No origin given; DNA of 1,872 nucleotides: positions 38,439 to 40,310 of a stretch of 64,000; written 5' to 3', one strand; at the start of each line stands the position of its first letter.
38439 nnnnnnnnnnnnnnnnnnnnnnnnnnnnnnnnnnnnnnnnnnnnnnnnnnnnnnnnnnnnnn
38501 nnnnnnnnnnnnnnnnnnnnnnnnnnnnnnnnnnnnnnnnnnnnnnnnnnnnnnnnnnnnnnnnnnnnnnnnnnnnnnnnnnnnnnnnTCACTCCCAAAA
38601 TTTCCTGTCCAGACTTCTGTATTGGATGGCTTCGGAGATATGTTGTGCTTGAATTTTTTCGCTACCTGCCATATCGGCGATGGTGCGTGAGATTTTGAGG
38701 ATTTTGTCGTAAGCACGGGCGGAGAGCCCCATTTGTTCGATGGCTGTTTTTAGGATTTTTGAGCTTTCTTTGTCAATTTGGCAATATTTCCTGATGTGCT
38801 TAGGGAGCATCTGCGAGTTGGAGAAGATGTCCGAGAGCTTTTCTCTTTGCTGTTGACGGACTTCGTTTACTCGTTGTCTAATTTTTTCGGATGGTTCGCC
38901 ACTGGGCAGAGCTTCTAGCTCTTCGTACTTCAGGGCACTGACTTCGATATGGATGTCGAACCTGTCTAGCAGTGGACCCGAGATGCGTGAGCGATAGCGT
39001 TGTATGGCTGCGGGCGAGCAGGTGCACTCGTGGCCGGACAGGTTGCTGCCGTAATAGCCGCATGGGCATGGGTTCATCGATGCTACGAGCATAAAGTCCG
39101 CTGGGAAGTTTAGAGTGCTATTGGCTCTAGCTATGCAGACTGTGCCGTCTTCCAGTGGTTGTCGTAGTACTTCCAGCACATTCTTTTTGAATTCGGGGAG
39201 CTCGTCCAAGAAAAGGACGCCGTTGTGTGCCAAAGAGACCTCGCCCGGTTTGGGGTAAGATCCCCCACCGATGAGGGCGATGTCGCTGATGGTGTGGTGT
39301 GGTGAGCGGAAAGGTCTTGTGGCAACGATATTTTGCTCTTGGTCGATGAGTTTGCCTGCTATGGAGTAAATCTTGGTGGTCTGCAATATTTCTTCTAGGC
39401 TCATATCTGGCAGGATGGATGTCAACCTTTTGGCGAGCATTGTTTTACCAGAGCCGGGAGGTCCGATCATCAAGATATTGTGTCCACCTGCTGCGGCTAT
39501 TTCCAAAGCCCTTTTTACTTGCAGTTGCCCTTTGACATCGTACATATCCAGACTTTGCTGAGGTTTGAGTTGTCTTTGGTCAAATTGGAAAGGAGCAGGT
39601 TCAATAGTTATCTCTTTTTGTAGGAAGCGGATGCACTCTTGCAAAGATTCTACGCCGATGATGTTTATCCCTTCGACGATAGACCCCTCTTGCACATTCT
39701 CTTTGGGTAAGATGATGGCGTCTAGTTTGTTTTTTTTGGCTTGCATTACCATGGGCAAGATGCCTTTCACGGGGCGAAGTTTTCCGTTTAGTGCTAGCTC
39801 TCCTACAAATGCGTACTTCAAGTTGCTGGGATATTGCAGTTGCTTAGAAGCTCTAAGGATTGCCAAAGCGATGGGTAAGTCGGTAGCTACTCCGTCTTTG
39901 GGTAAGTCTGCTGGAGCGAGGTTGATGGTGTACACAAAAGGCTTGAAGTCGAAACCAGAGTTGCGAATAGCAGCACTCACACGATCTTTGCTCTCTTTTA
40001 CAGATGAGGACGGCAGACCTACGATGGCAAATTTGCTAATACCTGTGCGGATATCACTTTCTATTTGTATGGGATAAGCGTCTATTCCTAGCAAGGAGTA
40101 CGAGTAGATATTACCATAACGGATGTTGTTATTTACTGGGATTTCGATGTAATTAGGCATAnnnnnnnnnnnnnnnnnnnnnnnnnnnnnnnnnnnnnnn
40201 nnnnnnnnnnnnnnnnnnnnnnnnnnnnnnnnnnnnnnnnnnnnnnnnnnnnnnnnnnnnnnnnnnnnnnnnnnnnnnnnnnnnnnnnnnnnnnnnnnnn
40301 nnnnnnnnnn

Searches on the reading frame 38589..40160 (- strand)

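Call 72: search_protein_families(library=pfam, proteins=[window:38589-40160:-], max_evalue=0.0001)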
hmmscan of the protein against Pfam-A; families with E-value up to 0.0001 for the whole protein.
window:38589-40160:- (523 aa): 9 families
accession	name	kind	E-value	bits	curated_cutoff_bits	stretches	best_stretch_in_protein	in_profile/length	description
PF01078.27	Mg_chelatase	-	7.1e-97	323.2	20.3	1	205-414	1-206/207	Magnesium chelatase, subunit ChlI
PF13541.12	ChlI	-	1.7e-42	144.6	27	1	33-155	1-121/121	Subunit ChlI of Mg-chelatase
PF13335.12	Mg_chelatase_C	-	3.1e-32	111.5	26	1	421-515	1-94/94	Magnesium chelatase, subunit ChlI C-terminal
PF07728.20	AAA_5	-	4.2e-12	46.7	22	1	228-369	1-126/139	AAA domain (dynein-related subfamily)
PF05362.19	Lon_C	-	4.6e-09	36.6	21.1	1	78-177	97-199/205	Lon protease (S16) C-terminal proteolytic domain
PF00493.29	MCM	-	5.1e-09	36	23.3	1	304-403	113-200/224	MCM P-loop domain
PF00158.32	Sigma54_activat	-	1e-05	25.7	20.2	0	302-362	83-141/168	Sigma-54 interaction domain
PF05496.18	RuvB_N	-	1.5e-05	25.3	27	0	208-247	8-54/159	Holliday junction DNA helicase RuvB P-loop domain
PF20030.5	bpMoxR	-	3.7e-05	23.3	27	0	215-254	20-59/205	MoxR domain in the MoxR-vWA-beta-propeller ternary systems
